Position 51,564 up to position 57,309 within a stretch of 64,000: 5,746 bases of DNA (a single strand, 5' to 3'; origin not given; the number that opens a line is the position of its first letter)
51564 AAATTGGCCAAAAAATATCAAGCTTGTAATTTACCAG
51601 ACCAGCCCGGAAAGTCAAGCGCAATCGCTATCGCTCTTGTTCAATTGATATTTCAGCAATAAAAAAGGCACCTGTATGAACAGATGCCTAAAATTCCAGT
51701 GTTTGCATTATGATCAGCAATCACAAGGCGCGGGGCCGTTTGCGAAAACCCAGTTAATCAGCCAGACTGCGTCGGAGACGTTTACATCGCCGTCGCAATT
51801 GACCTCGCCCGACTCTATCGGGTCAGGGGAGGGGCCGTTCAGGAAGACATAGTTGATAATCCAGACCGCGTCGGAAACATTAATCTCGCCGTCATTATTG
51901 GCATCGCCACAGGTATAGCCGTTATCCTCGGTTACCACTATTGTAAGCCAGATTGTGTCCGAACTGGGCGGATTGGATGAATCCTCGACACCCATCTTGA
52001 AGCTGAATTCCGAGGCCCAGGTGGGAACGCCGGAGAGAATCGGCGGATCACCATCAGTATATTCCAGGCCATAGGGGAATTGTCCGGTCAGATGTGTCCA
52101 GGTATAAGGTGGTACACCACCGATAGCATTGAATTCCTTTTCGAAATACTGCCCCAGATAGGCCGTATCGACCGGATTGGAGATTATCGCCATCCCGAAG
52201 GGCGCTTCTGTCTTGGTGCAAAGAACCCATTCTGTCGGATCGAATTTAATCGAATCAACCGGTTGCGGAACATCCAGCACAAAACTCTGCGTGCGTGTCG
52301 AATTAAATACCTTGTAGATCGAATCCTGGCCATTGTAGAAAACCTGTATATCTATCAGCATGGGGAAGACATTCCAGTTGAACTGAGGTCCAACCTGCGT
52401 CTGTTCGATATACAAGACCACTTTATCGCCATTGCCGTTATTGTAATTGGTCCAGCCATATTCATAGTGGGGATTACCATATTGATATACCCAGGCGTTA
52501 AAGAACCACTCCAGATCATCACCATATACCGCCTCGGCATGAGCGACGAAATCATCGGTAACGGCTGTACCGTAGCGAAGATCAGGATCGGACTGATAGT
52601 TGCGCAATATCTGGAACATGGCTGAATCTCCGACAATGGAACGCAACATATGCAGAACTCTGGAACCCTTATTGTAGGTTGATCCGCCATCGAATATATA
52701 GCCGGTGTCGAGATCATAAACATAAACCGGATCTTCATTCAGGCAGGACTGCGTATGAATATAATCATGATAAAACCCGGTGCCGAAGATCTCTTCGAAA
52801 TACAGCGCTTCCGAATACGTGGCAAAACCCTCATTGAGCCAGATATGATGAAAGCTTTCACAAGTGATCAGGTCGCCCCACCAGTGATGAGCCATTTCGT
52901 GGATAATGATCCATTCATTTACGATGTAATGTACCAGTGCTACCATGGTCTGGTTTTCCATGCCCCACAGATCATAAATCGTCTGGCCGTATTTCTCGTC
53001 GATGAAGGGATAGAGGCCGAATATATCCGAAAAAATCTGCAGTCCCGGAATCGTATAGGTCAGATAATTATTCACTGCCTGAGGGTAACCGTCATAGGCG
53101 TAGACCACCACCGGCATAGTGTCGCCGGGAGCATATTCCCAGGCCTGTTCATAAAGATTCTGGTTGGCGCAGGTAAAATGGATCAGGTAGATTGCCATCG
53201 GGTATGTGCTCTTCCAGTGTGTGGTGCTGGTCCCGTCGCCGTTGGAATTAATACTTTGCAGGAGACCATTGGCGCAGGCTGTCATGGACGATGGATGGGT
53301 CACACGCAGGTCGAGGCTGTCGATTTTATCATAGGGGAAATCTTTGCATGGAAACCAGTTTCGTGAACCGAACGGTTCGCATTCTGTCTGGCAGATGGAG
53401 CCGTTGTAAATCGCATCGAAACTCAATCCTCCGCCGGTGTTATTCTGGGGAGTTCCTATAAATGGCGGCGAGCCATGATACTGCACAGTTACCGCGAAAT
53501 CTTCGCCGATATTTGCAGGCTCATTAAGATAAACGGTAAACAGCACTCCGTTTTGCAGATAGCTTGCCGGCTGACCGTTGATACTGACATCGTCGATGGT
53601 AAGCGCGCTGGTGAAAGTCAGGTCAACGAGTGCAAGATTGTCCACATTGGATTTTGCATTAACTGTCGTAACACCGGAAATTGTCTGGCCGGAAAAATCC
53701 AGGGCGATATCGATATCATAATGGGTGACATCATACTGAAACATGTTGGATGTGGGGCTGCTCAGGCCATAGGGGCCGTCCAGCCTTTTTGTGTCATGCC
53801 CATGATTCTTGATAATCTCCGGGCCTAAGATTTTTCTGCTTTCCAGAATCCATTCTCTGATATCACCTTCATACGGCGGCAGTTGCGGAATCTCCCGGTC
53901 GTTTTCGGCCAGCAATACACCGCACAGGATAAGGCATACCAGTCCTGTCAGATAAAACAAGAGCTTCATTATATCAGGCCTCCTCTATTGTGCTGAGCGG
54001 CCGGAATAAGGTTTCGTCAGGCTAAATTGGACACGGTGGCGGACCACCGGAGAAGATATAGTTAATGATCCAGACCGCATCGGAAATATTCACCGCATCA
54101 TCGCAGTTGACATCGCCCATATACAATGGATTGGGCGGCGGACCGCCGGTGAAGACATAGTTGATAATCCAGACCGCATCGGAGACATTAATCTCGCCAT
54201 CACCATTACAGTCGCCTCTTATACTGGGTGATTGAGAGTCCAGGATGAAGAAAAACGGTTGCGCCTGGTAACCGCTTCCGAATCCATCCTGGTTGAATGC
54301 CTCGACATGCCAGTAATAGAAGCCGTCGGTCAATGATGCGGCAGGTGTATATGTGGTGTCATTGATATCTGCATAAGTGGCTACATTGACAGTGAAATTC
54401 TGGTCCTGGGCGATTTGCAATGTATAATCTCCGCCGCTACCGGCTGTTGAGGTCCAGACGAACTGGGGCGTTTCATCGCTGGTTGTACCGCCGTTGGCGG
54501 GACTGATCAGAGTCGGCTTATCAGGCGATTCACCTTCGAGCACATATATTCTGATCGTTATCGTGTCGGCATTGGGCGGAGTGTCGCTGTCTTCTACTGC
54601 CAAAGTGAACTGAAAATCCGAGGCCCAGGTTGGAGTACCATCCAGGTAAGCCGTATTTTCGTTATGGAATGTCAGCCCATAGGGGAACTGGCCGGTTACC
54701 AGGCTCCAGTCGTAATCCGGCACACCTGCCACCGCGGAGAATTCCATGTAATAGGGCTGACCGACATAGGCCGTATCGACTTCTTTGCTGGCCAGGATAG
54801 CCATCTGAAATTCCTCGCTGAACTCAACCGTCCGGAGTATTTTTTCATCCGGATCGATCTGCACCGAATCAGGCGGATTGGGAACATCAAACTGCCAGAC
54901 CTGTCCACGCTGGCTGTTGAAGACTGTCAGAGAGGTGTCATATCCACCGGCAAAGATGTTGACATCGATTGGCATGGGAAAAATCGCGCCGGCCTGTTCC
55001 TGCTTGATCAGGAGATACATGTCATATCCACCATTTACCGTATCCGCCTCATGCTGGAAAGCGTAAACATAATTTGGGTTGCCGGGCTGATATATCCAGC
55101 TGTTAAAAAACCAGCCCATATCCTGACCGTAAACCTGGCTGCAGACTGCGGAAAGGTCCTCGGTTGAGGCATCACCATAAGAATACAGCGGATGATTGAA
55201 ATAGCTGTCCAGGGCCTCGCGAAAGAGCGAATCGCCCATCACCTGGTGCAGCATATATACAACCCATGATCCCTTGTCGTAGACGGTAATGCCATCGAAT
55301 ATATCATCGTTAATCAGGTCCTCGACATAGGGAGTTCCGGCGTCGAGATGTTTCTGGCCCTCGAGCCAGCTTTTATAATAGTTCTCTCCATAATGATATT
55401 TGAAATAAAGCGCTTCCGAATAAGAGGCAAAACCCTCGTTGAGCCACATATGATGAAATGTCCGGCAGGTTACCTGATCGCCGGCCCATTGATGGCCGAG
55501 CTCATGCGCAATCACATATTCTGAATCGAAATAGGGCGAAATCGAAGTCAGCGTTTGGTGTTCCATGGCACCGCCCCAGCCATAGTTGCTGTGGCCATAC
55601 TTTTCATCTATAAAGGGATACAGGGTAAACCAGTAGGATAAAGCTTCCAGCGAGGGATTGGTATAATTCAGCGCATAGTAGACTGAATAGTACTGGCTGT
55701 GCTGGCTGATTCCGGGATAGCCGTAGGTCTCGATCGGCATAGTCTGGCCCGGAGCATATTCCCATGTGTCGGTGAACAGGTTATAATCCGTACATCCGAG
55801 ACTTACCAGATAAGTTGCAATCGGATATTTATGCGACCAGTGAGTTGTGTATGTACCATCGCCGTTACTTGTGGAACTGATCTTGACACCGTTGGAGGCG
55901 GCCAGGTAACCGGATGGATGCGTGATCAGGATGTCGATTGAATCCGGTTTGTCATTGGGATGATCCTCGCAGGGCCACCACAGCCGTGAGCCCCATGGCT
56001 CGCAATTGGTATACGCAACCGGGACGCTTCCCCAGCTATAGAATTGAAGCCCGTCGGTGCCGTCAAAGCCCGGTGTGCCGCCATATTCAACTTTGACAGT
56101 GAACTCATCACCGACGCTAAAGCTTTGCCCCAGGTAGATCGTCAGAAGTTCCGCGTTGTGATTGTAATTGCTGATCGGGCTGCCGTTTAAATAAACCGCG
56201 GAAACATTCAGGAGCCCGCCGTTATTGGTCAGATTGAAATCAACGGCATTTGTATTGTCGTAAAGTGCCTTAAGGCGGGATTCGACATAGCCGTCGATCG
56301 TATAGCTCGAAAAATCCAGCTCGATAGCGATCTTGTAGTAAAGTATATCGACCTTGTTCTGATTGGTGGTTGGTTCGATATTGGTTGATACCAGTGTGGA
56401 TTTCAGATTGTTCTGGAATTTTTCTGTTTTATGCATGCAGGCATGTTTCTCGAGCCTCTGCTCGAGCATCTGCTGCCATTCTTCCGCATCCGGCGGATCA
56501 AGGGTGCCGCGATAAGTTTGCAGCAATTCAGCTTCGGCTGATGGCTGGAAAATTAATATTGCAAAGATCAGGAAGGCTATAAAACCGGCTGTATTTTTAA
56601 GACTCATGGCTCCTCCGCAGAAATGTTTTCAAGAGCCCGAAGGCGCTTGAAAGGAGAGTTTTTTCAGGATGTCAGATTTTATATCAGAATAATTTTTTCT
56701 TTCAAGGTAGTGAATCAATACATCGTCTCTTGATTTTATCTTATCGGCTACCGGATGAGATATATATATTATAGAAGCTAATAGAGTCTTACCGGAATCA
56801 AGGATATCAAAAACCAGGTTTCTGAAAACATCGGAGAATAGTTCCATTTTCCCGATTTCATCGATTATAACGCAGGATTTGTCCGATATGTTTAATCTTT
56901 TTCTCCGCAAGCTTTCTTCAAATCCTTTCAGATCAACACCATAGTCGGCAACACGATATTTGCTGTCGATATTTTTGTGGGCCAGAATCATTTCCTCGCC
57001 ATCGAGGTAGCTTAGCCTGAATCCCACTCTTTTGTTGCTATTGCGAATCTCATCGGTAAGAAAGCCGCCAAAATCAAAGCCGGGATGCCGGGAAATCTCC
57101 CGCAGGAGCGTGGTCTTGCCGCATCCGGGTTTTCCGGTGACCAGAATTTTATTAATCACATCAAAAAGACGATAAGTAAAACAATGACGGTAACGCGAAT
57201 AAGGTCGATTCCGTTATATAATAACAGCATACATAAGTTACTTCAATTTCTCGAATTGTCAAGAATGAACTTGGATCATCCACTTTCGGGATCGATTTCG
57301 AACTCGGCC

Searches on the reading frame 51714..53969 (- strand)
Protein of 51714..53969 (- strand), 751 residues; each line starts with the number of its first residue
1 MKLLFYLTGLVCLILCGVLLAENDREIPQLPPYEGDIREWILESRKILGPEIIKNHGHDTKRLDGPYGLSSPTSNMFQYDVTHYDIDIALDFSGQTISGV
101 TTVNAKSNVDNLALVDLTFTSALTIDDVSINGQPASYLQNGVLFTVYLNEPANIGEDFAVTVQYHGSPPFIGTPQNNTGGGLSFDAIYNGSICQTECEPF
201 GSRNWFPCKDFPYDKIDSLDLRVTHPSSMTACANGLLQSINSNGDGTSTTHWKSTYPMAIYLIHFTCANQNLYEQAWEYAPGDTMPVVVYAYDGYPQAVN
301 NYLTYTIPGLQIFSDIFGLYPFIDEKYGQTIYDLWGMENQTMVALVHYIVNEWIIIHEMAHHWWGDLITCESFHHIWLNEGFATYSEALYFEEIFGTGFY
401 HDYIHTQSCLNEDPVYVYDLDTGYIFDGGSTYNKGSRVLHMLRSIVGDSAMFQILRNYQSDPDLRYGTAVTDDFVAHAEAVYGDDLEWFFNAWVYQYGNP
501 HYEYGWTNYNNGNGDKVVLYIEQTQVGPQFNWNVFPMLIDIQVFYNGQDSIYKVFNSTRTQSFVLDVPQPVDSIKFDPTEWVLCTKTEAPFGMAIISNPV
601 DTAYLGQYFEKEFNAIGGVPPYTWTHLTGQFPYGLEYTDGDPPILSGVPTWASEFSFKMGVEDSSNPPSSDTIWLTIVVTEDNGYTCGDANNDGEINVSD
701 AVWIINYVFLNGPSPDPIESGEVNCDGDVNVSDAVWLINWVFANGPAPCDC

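Call 5: search_protein_families(library=pfam, proteins=[window:51714-53969:-])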
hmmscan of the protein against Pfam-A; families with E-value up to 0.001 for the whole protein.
window:51714-53969:- (751 aa): 3 families
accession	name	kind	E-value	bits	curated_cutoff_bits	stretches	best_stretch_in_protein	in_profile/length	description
PF01433.26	Peptidase_M1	-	1.1e-24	87.7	27.7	1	352-493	68-218/218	Peptidase family M1 domain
PF17900.6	Peptidase_M1_N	-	2.8e-14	54.1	25.8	1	82-262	3-186/186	Peptidase M1 N-terminal domain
PF00404.24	Dockerin_1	-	1.5e-08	35.2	22.9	1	688-739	2-54/57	Dockerin type I domain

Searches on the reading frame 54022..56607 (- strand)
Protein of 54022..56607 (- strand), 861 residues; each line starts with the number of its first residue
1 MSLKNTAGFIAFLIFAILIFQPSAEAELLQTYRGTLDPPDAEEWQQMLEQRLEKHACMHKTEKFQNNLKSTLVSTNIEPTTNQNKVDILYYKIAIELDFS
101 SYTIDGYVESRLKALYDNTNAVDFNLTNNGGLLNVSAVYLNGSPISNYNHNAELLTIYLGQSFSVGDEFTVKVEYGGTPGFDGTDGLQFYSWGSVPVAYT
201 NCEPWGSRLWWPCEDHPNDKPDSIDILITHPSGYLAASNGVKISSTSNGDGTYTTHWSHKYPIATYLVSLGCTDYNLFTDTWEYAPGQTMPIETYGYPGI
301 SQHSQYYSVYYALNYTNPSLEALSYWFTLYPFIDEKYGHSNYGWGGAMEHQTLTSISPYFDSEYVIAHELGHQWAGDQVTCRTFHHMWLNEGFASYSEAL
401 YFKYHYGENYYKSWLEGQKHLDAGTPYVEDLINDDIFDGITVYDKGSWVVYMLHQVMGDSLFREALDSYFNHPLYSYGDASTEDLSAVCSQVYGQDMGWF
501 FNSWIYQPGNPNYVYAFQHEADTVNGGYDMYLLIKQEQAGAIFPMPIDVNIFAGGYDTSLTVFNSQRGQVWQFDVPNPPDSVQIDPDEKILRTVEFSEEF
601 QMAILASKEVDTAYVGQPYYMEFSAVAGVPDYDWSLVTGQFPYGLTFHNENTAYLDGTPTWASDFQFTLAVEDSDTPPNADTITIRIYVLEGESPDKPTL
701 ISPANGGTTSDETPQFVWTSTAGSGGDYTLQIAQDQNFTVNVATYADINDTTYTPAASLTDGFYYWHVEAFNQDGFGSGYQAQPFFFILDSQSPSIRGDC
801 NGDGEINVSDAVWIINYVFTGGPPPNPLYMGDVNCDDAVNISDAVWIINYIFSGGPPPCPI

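Call 5: search_protein_families(library=pfam, proteins=[window:54022-56607:-])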
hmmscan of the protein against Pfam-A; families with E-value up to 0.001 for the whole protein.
window:54022-56607:- (861 aa): 4 families
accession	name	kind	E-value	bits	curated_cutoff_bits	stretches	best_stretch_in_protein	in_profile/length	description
PF01433.26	Peptidase_M1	-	5.2e-28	98.6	27.7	1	361-504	66-218/218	Peptidase family M1 domain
PF17900.6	Peptidase_M1_N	-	4.7e-16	59.9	25.8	1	90-267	4-186/186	Peptidase M1 N-terminal domain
PF00404.24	Dockerin_1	-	5.1e-11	43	22.9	1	798-851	2-56/57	Dockerin type I domain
PF22352.2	K319L-like_PKD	-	0.00071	20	27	0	631-686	30-83/84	K319L-like, PKD domain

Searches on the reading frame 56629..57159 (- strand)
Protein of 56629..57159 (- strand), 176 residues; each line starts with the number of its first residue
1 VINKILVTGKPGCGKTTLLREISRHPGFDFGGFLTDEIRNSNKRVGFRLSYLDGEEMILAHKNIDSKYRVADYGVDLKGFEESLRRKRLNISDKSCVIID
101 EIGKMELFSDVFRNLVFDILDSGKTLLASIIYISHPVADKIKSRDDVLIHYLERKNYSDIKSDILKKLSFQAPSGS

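Call 5: search_protein_families(library=pfam, proteins=[window:56629-57159:-])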
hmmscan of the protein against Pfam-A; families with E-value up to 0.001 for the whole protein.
window:56629-57159:- (176 aa): 11 families
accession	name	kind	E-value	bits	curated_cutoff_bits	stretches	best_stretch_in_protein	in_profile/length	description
PF03266.21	NTPase_1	-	1e-37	130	23.9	1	4-165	1-168/168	NTPase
PF13238.12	AAA_18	-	5.2e-07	30.6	29.4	1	5-46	1-25/128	AAA domain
PF00004.35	AAA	-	2e-05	25.5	21.2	1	5-105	1-69/131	ATPase family associated with various cellular activities (AAA)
PF13401.12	AAA_22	-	2.3e-05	25.2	27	1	5-133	8-121/130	AAA domain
PF03215.21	Rad17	-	5.5e-05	23.6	23.8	1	5-134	48-173/186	Rad17 P-loop domain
PF01443.25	Viral_helicase1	-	0.00014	22.2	21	1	5-32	1-22/228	Viral superfamily 1 RNA helicase core domain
PF06745.19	ATPase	-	0.00019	21.3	26.6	0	3-18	20-35/231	KaiC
PF13245.12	AAA_19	-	0.00036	21.2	25.1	0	5-25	14-34/134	AAA domain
PF13173.12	AAA_14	-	0.00036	21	27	0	5-116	5-85/129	AAA domain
PF13521.12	AAA_28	-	0.00064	20.4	27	0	4-28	1-25/164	AAA domain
PF00005.33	ABC_tran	-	0.0007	20.7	25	0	5-55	14-67/137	ABC transporter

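Call 10: search_protein_families(library=ncbifam, proteins=[window:56629-57159:-], max_evalue=0.00001)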
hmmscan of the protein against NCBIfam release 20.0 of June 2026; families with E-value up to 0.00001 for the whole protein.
window:56629-57159:- (176 aa): 1 family
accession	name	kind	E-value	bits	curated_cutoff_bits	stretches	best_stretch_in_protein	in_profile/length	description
NF010248.0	PRK13695.1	equivalog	6.9e-43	146.4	156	1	3-170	4-177/180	NTPase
